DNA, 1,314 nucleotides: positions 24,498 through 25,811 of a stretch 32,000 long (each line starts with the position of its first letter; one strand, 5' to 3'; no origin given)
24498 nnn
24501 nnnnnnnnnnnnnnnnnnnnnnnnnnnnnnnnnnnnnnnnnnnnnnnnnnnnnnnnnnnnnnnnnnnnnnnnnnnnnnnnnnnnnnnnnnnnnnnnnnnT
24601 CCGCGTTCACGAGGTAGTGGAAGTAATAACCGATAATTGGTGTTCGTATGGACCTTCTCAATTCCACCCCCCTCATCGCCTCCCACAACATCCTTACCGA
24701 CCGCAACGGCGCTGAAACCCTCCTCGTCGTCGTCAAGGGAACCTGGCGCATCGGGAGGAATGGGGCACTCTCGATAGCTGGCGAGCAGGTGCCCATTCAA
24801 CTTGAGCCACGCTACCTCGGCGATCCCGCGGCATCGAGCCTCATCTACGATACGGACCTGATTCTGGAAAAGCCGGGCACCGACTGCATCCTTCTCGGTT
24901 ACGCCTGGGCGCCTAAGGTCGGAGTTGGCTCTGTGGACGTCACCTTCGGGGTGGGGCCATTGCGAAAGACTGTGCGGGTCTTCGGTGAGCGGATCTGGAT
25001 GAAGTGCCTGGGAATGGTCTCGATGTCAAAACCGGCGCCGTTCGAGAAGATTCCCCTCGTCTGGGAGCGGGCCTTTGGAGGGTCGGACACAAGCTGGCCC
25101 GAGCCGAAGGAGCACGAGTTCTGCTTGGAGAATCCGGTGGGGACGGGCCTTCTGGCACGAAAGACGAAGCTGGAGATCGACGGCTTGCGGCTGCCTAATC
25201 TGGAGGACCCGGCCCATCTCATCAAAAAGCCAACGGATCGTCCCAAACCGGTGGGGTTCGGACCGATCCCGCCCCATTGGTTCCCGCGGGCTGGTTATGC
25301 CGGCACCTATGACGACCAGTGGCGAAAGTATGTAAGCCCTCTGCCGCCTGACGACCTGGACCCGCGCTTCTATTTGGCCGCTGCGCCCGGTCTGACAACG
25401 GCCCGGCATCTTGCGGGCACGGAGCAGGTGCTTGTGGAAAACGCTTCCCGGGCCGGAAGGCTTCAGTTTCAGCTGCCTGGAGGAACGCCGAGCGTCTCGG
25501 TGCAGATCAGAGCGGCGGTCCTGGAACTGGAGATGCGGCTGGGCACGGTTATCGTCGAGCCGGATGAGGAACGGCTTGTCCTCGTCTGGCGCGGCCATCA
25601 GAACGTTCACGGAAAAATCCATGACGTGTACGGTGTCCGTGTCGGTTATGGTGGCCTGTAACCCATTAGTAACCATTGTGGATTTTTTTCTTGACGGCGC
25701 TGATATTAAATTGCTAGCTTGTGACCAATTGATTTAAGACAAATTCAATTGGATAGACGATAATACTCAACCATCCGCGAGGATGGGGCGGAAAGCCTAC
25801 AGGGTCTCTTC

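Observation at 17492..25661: Six-gene vgrG cargo operon: VgrG, KAS-like, stand-alone DUF4150, lipoprotein, Ser-Asp-His lipase, DUF2169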

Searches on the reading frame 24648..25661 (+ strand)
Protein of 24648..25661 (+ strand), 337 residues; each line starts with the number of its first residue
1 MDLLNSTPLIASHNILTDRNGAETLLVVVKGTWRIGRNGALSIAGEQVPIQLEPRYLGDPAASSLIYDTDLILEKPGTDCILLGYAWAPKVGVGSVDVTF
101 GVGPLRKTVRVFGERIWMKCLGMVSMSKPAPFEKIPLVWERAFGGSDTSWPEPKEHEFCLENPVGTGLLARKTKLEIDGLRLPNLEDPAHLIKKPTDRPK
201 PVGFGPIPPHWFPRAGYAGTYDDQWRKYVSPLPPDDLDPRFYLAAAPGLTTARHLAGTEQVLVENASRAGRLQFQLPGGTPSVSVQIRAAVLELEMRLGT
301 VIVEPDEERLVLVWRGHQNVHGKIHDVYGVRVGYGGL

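Call 4: search_protein_families(library=pfam, proteins=[window:24648-25661:+], max_evalue=0.01)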
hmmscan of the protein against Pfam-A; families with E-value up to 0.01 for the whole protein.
window:24648-25661:+ (337 aa): 1 family
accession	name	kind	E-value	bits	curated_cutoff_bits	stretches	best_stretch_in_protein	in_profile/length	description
PF09937.14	DUF2169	-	2.6e-103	345.9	25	1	21-315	2-294/294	Uncharacterized protein conserved in bacteria (DUF2169)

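Call 6: search_protein_families(library=ncbifam, proteins=[window:24648-25661:+], max_evalue=0.01)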
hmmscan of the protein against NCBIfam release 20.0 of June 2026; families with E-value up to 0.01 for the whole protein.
window:24648-25661:+ (337 aa): 0 families

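Call 45: search_solved_structures(query=window:24648-25661:+, max_evalue=1, show_alignments=1)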
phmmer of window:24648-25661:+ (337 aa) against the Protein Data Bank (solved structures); distinct sequences matched with E-value up to 1: 1.
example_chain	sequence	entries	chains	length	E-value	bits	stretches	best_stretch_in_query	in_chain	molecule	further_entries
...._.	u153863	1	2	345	9.3e-25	90.7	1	15-305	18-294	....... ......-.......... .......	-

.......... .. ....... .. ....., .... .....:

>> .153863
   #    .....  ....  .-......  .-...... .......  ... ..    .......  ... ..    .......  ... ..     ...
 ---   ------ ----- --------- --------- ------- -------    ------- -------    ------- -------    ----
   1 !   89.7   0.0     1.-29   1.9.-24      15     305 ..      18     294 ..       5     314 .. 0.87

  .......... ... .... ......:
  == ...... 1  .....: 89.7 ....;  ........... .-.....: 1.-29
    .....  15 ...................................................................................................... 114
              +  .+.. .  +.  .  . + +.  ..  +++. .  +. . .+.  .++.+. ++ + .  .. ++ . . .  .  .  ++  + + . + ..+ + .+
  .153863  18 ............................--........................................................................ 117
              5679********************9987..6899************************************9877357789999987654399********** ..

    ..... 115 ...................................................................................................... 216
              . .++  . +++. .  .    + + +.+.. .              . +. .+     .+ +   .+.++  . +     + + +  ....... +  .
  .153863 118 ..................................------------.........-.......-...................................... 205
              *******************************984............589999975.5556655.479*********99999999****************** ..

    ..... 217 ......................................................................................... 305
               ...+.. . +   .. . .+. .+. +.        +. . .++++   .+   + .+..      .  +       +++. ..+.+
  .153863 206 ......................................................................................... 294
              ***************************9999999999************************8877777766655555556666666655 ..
